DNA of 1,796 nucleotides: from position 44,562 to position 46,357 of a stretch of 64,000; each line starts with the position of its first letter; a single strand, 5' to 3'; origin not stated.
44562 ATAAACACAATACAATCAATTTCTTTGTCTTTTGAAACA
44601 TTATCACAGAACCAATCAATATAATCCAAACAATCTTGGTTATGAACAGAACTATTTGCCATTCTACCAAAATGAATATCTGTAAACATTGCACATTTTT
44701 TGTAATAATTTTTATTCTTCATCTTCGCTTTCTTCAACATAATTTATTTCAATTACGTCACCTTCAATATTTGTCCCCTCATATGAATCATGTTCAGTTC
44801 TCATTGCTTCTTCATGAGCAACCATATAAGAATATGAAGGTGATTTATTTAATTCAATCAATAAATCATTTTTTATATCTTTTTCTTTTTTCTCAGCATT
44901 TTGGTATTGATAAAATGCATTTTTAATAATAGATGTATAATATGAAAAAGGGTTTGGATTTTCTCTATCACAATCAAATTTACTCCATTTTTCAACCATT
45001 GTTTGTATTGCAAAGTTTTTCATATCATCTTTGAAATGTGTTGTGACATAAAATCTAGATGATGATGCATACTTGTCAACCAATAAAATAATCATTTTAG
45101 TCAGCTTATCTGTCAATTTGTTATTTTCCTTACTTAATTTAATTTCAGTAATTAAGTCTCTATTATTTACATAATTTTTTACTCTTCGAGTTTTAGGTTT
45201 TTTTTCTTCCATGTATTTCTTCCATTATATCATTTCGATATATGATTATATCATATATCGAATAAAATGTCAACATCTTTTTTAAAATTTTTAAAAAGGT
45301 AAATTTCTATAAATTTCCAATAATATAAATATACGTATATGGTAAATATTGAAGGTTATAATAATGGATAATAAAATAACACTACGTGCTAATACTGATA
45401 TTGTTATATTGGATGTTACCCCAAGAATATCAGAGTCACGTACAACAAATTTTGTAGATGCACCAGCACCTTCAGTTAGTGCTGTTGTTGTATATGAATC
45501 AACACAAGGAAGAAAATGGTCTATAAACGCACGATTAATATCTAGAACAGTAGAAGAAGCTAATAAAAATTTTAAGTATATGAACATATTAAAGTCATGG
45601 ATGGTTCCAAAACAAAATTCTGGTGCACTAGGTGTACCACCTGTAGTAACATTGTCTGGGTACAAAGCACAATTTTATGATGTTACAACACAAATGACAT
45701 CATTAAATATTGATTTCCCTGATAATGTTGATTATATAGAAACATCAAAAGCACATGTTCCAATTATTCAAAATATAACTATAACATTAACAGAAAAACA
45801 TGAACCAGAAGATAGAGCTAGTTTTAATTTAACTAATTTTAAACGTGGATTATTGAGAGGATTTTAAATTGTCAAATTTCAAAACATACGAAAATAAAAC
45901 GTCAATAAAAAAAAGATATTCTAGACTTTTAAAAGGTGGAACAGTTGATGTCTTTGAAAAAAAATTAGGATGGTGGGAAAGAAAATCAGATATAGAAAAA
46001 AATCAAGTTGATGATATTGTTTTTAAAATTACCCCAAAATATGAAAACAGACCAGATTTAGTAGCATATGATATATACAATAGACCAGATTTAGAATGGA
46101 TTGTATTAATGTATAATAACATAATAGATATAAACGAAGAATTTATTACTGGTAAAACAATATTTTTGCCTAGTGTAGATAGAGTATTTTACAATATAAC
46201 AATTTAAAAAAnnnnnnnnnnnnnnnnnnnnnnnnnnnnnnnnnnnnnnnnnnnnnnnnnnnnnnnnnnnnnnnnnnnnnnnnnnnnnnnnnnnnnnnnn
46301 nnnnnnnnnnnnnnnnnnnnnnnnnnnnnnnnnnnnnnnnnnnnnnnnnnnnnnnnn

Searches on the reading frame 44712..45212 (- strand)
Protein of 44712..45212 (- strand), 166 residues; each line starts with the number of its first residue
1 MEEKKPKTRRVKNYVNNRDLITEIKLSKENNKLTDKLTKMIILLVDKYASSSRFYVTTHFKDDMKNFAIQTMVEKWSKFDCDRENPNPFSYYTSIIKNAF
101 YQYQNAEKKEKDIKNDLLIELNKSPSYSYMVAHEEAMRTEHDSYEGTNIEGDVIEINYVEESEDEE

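Call 8: search_protein_families(library=pfam, proteins=[window:44712-45212:-], max_evalue=0.01)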
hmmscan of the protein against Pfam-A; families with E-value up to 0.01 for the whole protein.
window:44712-45212:- (166 aa): 0 families

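Call 9: search_protein_families(library=phrogs, proteins=[window:44712-45212:-], max_evalue=0.001)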
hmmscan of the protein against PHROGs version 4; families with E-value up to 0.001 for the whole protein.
window:44712-45212:- (166 aa): 2 families
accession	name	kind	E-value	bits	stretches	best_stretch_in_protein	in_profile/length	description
phrog_234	-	transcription regulation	8.7e-18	66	1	7-127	3-132/181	late sigma transcription factor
phrog_12791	-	transcription regulation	3.6e-15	56.9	1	31-140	163-279/286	sigma factor for late transcription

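Call 10: find_encoding_contigs(protein=window:44712-45212:-, flank=3000, max_places=10)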
Protein window:44712-45212:- (166 aa): 7 contigs read that carry it; 4 places shown.
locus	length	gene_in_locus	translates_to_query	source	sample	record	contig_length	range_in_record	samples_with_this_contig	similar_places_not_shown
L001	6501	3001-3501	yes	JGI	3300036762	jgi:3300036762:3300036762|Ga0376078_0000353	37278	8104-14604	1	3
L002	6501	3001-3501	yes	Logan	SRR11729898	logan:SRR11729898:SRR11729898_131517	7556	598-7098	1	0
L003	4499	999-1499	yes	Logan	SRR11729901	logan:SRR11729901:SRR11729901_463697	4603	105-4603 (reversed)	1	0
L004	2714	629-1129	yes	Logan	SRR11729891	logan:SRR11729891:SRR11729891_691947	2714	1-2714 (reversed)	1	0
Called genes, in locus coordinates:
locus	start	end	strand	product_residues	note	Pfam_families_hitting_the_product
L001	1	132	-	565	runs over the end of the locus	PF07230:Portal_T4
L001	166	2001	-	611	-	-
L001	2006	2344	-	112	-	-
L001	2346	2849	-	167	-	-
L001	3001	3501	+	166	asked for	-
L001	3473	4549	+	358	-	PF00149:Metallophos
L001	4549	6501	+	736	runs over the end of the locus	PF13476:AAA_23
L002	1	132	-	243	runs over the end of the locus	?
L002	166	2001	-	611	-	-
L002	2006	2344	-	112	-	-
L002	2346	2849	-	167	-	-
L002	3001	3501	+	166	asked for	-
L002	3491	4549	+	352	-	PF00149:Metallophos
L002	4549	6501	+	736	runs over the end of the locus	PF13476:AAA_23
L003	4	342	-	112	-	-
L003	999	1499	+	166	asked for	-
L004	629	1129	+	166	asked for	-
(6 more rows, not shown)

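Call 11: find_related_loci(query=window:44715-45212:-, collection=viral_contigs, flank=3000)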
Query window:44715-45212:- (166 aa) in viral_contigs; peptide patterns used: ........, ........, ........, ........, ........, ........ (x = any residue, [..] = any of these).
10 stretches matched a pattern, but none encodes a relative of the query by tblastn (E <= 1e-3).

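Call 12: find_homologous_proteins(query=window:44715-45212:-, max_evalue=0.001)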
Query window:44715-45212:- (166 aa): 4 proteins with E <= 0.001 among 170 candidates.
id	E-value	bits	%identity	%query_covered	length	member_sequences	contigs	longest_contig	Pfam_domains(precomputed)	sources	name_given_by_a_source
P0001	4.0e-102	357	100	100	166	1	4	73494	-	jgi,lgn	jgi:hypothetical protein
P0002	5.8e-54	200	60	88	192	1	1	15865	-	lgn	-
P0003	8.4e-23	99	46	70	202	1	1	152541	-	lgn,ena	-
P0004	6.3e-21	93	39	78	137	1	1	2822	-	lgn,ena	-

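Call 14: find_encoding_contigs(protein=P0002, flank=4000, max_places=4)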
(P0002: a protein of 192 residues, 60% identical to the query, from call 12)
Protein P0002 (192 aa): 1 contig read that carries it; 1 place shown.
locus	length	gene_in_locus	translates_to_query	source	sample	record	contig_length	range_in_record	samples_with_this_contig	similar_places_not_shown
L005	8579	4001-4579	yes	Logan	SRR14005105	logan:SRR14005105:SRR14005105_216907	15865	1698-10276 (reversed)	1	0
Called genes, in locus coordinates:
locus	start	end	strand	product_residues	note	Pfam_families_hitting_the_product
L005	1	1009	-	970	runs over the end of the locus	PF07230:Portal_T4, PF14890:Intein_splicing, PF07230:Portal_T4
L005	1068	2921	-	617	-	-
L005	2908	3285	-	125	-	-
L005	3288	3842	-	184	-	-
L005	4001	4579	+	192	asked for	-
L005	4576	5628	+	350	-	PF00149:Metallophos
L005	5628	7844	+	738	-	PF13476:AAA_23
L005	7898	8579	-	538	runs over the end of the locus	PF04851:ResIII (faint), PF13307:Helicase_C_2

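Call 15: find_encoding_contigs(protein=P0003, flank=4000, max_places=4)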
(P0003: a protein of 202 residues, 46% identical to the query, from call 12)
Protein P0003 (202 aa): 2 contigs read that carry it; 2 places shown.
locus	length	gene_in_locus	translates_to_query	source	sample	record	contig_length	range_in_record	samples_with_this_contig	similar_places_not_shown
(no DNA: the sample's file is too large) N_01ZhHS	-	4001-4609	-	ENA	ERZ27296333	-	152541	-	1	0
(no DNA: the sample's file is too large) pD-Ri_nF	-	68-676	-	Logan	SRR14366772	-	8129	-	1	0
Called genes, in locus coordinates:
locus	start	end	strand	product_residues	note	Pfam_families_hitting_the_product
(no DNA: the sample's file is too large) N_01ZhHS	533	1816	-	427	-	-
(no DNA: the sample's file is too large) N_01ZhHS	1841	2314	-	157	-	-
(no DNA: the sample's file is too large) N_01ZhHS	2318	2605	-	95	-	-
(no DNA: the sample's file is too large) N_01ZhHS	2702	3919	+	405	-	PF05265:DUF723 (faint), PF14311:DUF4379 (faint), PF21817:CapR (weak)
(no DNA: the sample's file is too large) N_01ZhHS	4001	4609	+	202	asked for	-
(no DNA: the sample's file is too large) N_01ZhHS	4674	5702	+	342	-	PF00149:Metallophos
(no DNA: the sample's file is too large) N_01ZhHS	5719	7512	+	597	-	PF13476:AAA_23 (weak), PF02463:SMC_N (weak)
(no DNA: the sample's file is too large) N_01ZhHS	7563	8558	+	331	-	-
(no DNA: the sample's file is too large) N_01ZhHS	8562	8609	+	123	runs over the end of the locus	-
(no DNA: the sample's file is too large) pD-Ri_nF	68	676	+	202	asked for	-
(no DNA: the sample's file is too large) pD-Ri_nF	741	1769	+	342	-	PF00149:Metallophos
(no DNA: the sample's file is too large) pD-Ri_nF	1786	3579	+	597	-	PF13476:AAA_23 (weak), PF02463:SMC_N (weak)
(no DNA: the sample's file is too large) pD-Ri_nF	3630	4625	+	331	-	-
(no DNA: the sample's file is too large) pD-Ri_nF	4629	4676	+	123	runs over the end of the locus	-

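Call 16: find_encoding_contigs(protein=P0004, flank=4000, max_places=4)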
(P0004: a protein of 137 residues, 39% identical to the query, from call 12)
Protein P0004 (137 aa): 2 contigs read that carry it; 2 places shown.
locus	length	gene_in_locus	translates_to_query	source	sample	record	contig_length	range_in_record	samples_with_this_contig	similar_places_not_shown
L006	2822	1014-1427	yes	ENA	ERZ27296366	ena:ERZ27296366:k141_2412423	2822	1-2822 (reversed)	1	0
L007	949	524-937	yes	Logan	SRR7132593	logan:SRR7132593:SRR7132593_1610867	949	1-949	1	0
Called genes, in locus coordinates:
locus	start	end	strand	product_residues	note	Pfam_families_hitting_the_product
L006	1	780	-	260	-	?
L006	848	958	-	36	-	-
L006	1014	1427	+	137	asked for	-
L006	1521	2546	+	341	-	PF00149:Metallophos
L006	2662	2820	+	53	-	?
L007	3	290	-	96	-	?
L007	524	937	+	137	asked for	-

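Call 31: find_related_loci(query=A2, collection=metagenome_contigs, flank=2500)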
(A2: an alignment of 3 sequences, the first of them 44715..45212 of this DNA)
Query A2 (166 aa) in metagenome_contigs; peptide patterns used: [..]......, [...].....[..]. (x = any residue, [..] = any of these).
238 stretches matched a pattern; 2 encode a relative of the query (tblastn E <= 1e-3); 2 distinct loci.
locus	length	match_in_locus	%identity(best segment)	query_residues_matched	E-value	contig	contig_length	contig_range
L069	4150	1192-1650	51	14-166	2e-51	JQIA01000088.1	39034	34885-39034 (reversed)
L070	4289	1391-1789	40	11-144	6e-39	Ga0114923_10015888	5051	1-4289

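Call 33: find_related_loci(query=A2, collection=viral_contigs, flank=2500)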
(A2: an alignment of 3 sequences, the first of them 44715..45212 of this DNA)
Query A2 (166 aa) in viral_contigs; peptide patterns used: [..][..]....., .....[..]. (x = any residue, [..] = any of these).
68 stretches matched a pattern; 11 encode a relative of the query (tblastn E <= 1e-3); 11 distinct loci.
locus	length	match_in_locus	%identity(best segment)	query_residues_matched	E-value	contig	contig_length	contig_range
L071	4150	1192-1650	51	14-166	1e-50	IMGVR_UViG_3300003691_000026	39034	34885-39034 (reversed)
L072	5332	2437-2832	28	7-122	1e-7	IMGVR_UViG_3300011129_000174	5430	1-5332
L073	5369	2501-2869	27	10-122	2e-7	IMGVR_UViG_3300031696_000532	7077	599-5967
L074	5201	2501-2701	34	55-122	2e-7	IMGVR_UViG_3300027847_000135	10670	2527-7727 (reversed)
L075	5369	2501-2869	27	10-122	2e-7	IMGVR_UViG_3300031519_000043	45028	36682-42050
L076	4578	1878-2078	34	55-122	3e-7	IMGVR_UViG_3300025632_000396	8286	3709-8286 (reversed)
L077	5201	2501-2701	34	55-122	3e-7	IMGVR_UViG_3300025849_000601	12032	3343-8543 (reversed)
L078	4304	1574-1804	31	41-118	4e-7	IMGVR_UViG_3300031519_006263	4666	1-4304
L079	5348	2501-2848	27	13-118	5e-7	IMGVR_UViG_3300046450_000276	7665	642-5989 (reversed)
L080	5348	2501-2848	27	13-118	5e-7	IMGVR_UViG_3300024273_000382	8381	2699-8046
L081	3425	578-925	27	13-118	1e-6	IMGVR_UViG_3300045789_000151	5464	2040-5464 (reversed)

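Call 63: find_homologous_proteins(query=A4, max_evalue=1e-20)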
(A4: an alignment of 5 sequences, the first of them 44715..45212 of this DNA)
Query A4 (5 sequences) (166 aa, profile of the alignment): 293 proteins with E <= 1e-20 among 8000 candidates; the best 120 are listed.
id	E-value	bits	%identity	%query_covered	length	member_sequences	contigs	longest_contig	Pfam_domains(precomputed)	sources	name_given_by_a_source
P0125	6.3e-94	331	51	92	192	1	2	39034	-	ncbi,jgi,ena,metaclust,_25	metaclust:\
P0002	1.1e-93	330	60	88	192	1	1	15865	-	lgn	-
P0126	6.0e-92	324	58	87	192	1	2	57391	-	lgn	-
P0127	4.4e-90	318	56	85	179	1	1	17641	-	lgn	-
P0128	1.1e-86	307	55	86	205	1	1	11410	-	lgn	-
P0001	1.3e-84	300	100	100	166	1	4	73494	-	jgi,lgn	jgi:hypothetical protein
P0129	4.6e-66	240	52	84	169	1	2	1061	-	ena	-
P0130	6.7e-64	233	52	84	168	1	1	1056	-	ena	-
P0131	2.0e-63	231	50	84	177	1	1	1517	-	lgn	-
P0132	1.6e-62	228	50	84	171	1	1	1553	-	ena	-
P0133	1.3e-55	206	43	73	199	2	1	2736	-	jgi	jgi:hypothetical protein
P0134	5.1e-54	201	41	92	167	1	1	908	-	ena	-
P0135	1.4e-53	199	44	73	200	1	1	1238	-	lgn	-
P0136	5.9e-53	197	47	73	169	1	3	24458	-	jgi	jgi:hypothetical protein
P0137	6.3e-53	197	48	73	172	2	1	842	-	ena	-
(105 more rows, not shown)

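Call 64: find_encoding_contigs(protein=P0126, flank=10000, max_places=3)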
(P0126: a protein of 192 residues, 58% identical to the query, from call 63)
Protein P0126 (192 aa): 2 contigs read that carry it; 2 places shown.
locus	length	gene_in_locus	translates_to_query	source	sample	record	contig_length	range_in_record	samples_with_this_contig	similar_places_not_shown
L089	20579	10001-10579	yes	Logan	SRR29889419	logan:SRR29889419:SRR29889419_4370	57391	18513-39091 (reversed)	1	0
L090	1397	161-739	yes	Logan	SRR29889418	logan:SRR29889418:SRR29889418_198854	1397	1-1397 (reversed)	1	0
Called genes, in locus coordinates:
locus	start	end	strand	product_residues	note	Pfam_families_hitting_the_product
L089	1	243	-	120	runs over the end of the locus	-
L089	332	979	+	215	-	-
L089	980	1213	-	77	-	-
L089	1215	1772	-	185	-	-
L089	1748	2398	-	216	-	-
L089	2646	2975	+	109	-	-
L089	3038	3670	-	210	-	PF03420:Peptidase_S77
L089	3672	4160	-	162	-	PF23876:DUF7230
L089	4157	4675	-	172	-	-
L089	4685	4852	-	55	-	-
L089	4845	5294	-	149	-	-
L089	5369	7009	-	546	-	PF07230:Portal_T4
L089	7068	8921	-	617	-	-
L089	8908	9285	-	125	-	-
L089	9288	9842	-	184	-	-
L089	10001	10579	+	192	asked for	-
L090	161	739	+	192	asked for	-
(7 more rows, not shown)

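Call 65: find_encoding_contigs(protein=P0132, flank=1500, max_places=2)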
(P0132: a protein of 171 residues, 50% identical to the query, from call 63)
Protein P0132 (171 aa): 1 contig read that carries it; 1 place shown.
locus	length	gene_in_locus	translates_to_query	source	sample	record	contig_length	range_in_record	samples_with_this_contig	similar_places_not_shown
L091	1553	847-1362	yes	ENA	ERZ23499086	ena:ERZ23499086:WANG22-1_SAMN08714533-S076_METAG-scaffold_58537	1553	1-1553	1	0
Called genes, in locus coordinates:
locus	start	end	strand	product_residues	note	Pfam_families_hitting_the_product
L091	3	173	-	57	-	?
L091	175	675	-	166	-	-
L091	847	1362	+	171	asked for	-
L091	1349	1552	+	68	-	?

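Call 66: find_encoding_contigs(protein=P0131, flank=1500, max_places=2)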
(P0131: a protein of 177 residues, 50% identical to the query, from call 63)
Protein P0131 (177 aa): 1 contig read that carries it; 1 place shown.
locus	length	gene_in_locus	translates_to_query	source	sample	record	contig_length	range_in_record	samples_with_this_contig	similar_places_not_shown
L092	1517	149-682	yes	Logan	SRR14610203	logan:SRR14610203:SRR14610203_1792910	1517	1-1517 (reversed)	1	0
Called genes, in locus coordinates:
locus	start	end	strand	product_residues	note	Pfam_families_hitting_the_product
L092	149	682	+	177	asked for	-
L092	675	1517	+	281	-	?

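Call 90: find_encoding_contigs(protein=P0129, flank=1000, max_places=3)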
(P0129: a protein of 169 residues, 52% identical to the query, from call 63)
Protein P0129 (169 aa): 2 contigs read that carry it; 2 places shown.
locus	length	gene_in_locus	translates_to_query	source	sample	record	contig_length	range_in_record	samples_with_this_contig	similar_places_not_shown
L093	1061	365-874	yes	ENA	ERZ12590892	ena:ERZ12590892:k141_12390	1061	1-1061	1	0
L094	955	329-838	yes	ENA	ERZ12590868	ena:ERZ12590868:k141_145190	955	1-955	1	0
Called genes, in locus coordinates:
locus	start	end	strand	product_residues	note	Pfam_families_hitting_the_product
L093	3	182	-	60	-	?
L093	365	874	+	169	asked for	-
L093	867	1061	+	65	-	?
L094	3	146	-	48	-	?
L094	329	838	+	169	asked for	-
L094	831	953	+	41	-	?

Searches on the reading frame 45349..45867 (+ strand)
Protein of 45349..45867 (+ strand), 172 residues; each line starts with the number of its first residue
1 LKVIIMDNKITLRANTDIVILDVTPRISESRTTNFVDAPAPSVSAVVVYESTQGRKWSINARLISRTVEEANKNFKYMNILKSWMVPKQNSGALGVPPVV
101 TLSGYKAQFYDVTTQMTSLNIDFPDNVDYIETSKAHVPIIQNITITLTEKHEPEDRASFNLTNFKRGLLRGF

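Call 8: search_protein_families(library=pfam, proteins=[window:45349-45867:+], max_evalue=0.01)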
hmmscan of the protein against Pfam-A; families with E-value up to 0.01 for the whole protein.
window:45349-45867:+ (172 aa): 0 families

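Call 9: search_protein_families(library=phrogs, proteins=[window:45349-45867:+], max_evalue=0.001)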
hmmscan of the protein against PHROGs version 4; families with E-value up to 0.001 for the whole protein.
window:45349-45867:+ (172 aa): 1 family
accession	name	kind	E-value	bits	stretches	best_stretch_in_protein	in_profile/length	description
phrog_12050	-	head and packaging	4.9e-11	43.4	1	16-132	301-430/507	virion structural protein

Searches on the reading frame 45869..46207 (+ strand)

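Call 8: search_protein_families(library=pfam, proteins=[window:45869-46207:+], max_evalue=0.01)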
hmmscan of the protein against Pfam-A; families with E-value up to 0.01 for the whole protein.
window:45869-46207:+ (112 aa): 1 family
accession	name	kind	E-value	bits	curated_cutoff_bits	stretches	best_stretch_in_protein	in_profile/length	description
PF11246.14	Phage_gp53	-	0.00015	21.9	21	1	57-95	51-89/200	Base plate wedge protein 53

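Call 9: search_protein_families(library=phrogs, proteins=[window:45869-46207:+], max_evalue=0.001)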
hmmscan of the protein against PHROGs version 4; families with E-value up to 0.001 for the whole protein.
window:45869-46207:+ (112 aa): 4 families
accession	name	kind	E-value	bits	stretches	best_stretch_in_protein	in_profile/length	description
phrog_7145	-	tail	2.3e-14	54.4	1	41-110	31-101/108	baseplate wedge subunit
phrog_232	-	tail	1.2e-08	36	1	59-95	55-91/296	baseplate wedge subunit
phrog_1269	-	tail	1.6e-07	31.7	1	42-106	17-82/99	baseplate wedge subunit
phrog_15542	-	tail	1.2e-05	26.3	1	51-105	37-90/110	tail sheath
